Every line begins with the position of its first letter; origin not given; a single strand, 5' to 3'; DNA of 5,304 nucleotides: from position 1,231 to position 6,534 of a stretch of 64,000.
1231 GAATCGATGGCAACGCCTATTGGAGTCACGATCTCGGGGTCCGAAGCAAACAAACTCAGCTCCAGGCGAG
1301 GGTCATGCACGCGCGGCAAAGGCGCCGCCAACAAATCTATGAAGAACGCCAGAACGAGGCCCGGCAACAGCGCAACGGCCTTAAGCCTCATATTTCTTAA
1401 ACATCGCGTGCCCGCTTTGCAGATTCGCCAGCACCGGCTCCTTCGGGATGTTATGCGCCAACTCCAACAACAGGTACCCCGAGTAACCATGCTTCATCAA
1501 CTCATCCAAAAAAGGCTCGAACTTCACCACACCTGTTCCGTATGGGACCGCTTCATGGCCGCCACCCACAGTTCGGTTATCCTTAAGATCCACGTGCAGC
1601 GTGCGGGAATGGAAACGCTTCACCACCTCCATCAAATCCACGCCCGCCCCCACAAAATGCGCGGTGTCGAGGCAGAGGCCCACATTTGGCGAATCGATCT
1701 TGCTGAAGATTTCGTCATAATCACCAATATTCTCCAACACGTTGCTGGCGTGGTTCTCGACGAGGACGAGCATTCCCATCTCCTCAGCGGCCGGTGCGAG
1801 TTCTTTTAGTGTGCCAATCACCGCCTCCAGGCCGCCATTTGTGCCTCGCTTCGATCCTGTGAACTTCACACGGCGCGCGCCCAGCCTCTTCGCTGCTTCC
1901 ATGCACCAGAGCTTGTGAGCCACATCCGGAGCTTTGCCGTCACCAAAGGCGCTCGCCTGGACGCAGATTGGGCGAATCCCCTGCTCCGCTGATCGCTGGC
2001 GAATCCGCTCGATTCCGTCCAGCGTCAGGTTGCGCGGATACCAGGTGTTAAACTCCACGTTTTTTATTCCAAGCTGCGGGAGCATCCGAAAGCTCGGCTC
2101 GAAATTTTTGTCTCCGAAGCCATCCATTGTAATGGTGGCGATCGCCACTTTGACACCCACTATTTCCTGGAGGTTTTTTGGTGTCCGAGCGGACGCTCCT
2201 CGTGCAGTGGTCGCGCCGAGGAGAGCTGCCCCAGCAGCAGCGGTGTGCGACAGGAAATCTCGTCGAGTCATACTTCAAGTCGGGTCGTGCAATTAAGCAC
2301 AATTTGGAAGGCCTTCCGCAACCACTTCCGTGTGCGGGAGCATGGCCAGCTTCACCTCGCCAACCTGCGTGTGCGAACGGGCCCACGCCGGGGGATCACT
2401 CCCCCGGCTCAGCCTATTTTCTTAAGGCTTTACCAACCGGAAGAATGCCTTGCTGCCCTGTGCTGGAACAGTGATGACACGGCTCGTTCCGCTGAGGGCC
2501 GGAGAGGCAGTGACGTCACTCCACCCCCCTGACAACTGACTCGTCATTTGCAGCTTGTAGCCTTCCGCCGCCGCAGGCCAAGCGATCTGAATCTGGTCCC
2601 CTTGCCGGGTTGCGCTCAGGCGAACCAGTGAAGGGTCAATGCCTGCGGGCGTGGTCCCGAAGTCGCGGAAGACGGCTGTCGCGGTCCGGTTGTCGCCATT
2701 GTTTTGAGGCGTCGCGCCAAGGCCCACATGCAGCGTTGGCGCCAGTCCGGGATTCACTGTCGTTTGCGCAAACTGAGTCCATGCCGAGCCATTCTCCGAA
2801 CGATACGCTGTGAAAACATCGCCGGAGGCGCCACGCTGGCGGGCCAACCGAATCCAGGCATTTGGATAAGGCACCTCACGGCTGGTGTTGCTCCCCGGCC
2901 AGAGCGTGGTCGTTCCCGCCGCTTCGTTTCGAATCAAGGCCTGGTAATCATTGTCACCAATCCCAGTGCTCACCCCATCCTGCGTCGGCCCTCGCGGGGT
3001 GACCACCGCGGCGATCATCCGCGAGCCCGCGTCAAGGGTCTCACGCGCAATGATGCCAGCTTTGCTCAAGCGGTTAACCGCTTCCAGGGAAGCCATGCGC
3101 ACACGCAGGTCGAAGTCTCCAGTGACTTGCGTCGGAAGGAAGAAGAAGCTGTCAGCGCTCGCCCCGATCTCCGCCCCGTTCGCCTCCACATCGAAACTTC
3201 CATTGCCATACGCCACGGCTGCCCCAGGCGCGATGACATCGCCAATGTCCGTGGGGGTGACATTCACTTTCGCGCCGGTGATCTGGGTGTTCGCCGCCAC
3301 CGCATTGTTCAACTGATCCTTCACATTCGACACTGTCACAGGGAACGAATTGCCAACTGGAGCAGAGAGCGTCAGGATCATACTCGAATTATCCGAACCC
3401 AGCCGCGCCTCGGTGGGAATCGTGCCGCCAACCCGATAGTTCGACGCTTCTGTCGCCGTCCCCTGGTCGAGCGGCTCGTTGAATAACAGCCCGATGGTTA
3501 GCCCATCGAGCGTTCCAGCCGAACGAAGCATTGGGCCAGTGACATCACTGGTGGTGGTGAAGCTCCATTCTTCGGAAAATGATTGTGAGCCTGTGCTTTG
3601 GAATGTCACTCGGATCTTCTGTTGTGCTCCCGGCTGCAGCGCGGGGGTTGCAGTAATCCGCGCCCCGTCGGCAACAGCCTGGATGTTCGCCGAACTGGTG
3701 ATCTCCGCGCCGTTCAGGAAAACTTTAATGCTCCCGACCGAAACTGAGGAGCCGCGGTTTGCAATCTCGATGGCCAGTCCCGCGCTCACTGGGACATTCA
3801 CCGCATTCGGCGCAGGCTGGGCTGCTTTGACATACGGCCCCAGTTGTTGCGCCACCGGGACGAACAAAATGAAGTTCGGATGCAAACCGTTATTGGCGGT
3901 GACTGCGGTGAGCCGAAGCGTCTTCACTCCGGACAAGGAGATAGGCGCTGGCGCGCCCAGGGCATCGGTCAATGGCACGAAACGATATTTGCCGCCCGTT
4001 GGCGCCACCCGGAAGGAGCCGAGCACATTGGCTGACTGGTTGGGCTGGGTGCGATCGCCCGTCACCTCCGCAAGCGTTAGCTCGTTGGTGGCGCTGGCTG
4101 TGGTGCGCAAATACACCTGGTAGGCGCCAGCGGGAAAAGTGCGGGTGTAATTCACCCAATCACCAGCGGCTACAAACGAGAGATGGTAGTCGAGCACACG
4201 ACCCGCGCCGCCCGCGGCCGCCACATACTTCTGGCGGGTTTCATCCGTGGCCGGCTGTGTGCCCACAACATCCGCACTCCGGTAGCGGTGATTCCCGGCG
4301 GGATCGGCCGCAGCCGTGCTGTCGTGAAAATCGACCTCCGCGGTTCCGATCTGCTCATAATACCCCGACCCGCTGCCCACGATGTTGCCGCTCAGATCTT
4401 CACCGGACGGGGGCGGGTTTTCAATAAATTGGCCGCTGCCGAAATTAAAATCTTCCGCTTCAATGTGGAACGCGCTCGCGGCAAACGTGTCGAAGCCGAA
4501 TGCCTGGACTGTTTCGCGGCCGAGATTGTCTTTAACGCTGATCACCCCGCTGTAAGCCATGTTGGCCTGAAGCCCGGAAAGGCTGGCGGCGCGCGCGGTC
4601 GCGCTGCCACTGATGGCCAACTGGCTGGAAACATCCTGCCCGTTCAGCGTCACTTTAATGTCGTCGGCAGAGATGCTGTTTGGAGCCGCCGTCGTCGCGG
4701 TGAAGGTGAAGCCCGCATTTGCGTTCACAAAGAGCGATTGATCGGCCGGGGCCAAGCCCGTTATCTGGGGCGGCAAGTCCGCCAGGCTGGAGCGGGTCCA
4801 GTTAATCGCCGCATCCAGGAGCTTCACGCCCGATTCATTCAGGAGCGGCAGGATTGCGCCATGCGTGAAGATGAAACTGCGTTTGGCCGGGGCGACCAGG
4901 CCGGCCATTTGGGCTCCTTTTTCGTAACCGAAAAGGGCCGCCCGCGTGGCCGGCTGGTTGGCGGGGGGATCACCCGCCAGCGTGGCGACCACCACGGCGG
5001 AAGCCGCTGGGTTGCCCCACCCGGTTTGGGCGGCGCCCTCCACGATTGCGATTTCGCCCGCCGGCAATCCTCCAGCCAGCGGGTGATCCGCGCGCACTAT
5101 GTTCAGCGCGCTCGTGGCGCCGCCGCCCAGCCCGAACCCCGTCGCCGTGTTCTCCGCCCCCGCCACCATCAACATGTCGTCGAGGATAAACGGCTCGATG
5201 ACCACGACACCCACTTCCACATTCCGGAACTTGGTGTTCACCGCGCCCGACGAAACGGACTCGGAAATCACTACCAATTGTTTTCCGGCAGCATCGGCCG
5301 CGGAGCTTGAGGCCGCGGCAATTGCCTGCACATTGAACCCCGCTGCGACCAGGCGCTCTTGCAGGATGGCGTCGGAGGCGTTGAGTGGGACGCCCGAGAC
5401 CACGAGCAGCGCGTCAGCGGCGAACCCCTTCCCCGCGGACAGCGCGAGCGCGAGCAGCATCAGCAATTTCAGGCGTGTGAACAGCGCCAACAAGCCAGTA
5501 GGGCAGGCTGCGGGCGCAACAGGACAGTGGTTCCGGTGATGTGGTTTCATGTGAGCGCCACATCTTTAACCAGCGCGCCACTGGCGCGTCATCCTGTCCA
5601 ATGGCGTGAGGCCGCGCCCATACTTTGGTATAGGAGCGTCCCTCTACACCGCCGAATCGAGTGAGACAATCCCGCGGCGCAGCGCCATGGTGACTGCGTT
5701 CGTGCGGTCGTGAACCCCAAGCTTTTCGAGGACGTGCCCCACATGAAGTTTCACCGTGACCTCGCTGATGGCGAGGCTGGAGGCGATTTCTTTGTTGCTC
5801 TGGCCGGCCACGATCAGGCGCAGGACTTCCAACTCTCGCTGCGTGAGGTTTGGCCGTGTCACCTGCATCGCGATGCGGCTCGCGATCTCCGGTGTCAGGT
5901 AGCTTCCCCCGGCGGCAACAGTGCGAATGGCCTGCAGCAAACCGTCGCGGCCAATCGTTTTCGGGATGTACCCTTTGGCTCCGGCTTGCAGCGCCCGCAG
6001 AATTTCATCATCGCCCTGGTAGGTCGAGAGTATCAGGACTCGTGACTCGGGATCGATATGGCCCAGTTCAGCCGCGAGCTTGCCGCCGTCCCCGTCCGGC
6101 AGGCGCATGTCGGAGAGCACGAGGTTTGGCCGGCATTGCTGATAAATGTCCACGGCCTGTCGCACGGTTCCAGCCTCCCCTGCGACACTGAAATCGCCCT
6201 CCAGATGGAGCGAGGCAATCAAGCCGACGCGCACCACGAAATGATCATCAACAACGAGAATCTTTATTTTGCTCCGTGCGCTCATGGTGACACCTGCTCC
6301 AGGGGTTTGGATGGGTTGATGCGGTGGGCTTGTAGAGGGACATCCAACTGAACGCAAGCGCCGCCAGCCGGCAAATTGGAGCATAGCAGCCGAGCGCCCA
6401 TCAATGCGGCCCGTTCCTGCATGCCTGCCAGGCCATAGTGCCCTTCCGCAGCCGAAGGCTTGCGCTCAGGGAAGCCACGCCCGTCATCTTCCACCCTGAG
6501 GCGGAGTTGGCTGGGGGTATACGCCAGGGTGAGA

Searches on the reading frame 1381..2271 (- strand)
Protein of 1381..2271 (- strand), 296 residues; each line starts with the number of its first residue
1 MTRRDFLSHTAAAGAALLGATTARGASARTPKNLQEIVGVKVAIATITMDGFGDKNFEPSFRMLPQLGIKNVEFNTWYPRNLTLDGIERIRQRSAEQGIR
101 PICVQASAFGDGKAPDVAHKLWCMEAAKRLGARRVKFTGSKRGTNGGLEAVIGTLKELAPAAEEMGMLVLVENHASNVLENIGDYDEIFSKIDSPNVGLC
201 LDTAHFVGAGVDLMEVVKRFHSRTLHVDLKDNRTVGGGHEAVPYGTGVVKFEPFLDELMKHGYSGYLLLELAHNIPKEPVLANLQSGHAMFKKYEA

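Call 62: search_protein_families(library=pfam, proteins=[window:1381-2271:-], max_evalue=0.00001)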
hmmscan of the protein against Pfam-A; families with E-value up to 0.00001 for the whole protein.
window:1381-2271:- (296 aa): 1 family
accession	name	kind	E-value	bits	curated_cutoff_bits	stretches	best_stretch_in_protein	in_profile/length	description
PF01261.30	AP_endonuc_2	-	7.1e-32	111.5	31.1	1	66-281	6-236/249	Xylose isomerase-like TIM barrel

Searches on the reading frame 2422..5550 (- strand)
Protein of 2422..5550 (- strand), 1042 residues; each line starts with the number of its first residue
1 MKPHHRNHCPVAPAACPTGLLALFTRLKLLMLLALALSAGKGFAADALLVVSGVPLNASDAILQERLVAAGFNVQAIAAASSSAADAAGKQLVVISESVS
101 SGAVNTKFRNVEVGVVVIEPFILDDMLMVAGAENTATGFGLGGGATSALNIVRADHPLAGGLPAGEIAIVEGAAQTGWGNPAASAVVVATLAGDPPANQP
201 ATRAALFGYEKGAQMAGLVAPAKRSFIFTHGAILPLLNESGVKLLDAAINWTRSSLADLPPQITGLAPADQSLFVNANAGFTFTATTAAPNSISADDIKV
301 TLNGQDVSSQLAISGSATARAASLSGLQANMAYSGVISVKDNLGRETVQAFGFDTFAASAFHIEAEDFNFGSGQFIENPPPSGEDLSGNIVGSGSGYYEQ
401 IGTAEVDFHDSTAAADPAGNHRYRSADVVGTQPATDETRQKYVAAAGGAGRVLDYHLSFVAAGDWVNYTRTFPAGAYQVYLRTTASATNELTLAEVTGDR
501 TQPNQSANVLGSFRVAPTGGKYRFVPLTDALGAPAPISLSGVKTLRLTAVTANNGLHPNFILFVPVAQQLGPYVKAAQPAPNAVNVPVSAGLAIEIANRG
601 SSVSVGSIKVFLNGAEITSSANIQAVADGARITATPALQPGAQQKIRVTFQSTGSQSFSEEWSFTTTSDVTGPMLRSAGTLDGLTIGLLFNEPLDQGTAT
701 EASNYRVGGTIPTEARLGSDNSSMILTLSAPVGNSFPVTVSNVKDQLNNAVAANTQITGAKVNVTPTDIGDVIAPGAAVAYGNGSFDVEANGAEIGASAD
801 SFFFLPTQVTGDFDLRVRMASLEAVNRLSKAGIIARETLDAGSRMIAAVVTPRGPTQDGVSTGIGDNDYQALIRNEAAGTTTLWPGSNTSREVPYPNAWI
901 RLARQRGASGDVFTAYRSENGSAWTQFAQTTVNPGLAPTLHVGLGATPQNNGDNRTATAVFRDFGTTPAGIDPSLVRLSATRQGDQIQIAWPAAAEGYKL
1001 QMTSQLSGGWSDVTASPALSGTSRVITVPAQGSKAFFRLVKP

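Call 61: search_protein_families(library=pfam, proteins=[window:2422-5550:-], max_evalue=0.00001)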
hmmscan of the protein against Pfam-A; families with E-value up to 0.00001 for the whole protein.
window:2422-5550:- (1042 aa): 1 family
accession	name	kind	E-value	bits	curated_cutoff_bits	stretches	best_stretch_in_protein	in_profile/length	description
PF13205.12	Big_5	-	1.3e-06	29.5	23.6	0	571-666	4-105/105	Bacterial Ig-like domain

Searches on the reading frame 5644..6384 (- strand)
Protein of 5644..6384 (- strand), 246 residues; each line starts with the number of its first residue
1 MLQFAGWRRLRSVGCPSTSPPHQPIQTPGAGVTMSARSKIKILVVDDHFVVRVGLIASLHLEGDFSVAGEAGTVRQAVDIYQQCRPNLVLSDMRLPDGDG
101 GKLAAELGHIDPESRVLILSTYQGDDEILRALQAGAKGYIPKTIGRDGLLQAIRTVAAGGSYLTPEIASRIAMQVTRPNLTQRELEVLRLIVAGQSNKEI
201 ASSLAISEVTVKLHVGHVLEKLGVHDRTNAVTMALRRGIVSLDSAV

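Call 62: search_protein_families(library=pfam, proteins=[window:5644-6384:-], max_evalue=0.00001)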
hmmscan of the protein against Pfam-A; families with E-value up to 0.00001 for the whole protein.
window:5644-6384:- (246 aa): 2 families
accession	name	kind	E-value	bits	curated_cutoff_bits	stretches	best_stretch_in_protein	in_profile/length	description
PF00196.25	GerE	-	7.9e-23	80.3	23.5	1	179-234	2-57/57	Bacterial regulatory proteins, luxR family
PF00072.30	Response_reg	-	3.3e-21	76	30.2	1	42-154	1-111/111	Response regulator receiver domain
